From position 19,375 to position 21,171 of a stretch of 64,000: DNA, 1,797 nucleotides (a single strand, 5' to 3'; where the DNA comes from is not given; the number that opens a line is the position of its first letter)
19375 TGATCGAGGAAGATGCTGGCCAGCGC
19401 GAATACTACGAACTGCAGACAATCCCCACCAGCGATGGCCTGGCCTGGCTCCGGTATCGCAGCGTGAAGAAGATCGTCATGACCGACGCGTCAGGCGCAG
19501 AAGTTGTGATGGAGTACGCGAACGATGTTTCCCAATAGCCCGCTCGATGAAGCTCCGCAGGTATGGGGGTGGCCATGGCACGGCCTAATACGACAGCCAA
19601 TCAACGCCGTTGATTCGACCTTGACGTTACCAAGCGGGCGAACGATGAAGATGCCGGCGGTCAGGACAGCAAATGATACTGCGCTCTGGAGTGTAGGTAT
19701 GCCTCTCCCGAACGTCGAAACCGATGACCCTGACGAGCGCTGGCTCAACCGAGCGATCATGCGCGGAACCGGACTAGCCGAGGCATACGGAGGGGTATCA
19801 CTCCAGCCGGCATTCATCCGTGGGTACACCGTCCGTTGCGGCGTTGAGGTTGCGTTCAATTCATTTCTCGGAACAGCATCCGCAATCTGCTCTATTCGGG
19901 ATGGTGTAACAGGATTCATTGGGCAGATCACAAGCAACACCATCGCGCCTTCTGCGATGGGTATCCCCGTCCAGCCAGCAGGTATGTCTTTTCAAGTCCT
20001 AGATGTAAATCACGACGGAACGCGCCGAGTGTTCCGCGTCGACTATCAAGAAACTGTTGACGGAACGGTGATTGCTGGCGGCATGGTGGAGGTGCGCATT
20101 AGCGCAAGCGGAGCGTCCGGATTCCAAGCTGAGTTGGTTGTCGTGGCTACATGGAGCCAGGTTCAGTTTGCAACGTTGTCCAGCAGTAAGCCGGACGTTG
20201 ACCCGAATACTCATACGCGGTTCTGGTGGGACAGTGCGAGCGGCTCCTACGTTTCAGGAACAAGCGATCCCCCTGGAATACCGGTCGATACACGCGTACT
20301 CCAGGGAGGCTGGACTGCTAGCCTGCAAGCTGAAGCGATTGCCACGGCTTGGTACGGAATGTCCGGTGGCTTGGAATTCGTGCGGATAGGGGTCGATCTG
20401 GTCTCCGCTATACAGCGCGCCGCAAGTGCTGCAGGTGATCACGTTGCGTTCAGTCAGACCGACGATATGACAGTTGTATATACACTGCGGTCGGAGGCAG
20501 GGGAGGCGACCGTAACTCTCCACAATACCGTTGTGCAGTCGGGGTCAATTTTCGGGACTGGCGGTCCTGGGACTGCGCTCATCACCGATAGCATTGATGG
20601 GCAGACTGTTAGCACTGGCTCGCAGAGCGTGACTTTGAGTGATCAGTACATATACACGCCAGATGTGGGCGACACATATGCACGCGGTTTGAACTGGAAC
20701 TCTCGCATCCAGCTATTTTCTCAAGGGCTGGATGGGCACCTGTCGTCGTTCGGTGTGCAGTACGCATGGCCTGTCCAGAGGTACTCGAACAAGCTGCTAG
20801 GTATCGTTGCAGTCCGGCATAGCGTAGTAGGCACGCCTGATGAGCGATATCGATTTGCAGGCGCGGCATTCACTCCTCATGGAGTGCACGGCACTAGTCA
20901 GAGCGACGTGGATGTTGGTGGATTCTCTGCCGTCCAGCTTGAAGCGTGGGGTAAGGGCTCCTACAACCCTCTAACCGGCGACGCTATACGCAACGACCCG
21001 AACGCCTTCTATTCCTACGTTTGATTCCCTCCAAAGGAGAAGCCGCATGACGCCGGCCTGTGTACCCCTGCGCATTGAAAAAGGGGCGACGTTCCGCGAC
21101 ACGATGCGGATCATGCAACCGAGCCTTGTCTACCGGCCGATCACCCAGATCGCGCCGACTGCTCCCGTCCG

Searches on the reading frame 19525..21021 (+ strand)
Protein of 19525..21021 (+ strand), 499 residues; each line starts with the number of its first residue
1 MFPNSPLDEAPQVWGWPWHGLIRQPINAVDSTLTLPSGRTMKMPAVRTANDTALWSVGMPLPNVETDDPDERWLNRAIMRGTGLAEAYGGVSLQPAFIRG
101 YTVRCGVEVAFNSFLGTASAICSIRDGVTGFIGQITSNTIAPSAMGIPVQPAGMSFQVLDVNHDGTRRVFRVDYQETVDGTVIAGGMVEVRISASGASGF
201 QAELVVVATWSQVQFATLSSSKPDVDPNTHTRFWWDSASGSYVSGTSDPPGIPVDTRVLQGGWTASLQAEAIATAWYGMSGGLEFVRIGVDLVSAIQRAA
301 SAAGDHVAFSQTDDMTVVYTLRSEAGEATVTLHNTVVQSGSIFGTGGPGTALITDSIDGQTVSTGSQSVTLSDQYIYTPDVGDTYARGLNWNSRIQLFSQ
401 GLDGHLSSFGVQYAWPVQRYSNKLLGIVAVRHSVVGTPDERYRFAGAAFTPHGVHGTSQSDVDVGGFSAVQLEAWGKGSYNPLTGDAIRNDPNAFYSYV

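Call 53: search_dna_similar(query=window:19525-21021:+, collection=phages, mode=protein, max_rows=40, max_evalue=0.001)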
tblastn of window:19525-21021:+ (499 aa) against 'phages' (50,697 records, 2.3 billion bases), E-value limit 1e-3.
Records with a match: 28; places in all: 28; records where one place covers at least 80% of the query: 5.
Best place of each record, by identity: 95-99% 1; <60% 27.
By first word of the organism name: Pseudomonas 28.
By host as written in the record: Pseudomonas aeruginosa 20; Pseudomonas aeruginosa LESB58 2; - 2; Pseudomonas aeruginosa WH-SGI-V-07173 2; Pseudomonas aeruginosa PAO1 1; Pseudomonas aeruginosa PA1 1.
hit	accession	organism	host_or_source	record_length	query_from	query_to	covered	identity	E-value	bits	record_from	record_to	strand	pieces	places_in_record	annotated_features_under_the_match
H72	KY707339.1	Pseudomonas phage JBD68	Pseudomonas aeruginosa PAO1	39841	1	499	100%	97.0%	0e+0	989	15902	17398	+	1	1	hypothetical protein (x2)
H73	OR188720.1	Pseudomonas phage LPPA33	Pseudomonas aeruginosa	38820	1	499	100%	58.5%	0e+0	578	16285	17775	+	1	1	hypothetical protein (x2)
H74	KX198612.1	Pseudomonas phage MD8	Pseudomonas aeruginosa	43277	1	499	100%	58.3%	0e+0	576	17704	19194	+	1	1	hypothetical protein (x2)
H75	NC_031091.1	Pseudomonas phage MD8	Pseudomonas aeruginosa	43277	1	499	100%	58.3%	0e+0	576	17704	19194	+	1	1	hypothetical protein (x2)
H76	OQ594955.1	Pseudomonas phage vB_Pae_LESphi2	Pseudomonas aeruginosa LESB58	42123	1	499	100%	58.3%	0e+0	575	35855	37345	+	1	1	hypothetical protein (x2)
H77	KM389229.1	Pseudomonas phage F_TK1718sp/PAK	-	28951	15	83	14%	41.8%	6e-5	52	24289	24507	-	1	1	record has no annotation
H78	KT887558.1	Pseudomonas phage phi2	Pseudomonas aeruginosa WH-SGI-V-07173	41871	15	83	14%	40.5%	1e-4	51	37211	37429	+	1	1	hypothetical protein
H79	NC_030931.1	Pseudomonas phage phi2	Pseudomonas aeruginosa WH-SGI-V-07173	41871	15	83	14%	40.5%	1e-4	51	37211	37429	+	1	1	hypothetical protein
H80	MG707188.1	Pseudomonas phage TC7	Pseudomonas aeruginosa PA1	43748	15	83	14%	40.5%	1e-4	51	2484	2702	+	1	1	putative ATPase subunit B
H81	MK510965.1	Pseudomonas phage vB_Pae_CF34a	Pseudomonas aeruginosa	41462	15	83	14%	39.2%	6e-4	49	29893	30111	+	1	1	hypothetical protein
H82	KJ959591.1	Pseudomonas phage PAN70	Pseudomonas aeruginosa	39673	15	83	14%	39.2%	6e-4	49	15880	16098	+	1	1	hypothetical protein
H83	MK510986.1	Pseudomonas phage vB_Pae_BR213a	Pseudomonas aeruginosa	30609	15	83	14%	39.2%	6e-4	49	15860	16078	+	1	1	hypothetical protein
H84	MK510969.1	Pseudomonas phage vB_Pae_CF60a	Pseudomonas aeruginosa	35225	15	83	14%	39.2%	6e-4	49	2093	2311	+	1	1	hypothetical protein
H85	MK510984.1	Pseudomonas phage vB_Pae_BR200a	Pseudomonas aeruginosa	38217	15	83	14%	39.2%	6e-4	49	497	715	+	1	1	hypothetical protein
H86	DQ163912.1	Pseudomonas phage F10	-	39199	15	83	14%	39.2%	6e-4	49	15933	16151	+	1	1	record has no annotation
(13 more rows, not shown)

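Call 86: get_annotated_region(hit=H75, flank=0)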
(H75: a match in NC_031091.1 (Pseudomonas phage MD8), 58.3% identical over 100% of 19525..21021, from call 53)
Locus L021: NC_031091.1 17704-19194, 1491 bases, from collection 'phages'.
description: Pseudomonas phage MD8, complete genome.
organism: Pseudomonas phage MD8 (NCBI taxid 1868596)
taxonomy: Viruses; Duplodnaviria; Heunggongvirae; Uroviricota; Caudoviricetes
host: Pseudomonas aeruginosa; source: -; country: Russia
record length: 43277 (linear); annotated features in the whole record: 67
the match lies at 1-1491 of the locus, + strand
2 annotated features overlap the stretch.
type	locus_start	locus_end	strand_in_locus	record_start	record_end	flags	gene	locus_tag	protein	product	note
CDS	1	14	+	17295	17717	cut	-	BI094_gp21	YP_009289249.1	hypothetical protein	-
CDS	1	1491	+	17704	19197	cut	-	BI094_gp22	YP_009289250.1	hypothetical protein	-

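Call 87: get_annotated_region(hit=H76, flank=0)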
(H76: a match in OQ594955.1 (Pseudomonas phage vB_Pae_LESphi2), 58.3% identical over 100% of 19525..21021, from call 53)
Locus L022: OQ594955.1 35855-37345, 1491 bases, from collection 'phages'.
description: Pseudomonas phage vB_Pae_LESphi2, complete genome.
organism: Pseudomonas phage vB_Pae_LESphi2 (NCBI taxid 3038225)
taxonomy: Viruses; Duplodnaviria; Heunggongvirae; Uroviricota; Caudoviricetes
host: Pseudomonas aeruginosa LESB58; source: CF lung; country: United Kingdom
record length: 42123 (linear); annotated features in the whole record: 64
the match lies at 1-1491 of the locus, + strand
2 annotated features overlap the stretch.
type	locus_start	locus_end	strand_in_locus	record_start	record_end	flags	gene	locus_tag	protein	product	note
CDS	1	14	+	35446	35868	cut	-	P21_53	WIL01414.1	hypothetical protein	-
CDS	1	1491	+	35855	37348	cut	-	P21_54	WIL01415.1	hypothetical protein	-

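Call 88: get_annotated_region(hit=H73, flank=0)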
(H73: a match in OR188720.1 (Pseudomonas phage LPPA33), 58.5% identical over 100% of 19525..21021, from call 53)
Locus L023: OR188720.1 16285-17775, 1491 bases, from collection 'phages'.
description: Pseudomonas phage LPPA33, complete genome.
organism: Pseudomonas phage LPPA33 (NCBI taxid 3075041)
taxonomy: Viruses; Duplodnaviria; Heunggongvirae; Uroviricota; Caudoviricetes
host: Pseudomonas aeruginosa; source: -; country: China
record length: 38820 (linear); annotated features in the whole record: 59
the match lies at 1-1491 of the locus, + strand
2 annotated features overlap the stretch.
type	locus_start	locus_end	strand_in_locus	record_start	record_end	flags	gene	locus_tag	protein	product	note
CDS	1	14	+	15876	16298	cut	-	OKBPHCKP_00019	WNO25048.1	hypothetical protein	-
CDS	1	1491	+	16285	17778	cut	-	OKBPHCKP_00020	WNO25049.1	hypothetical protein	-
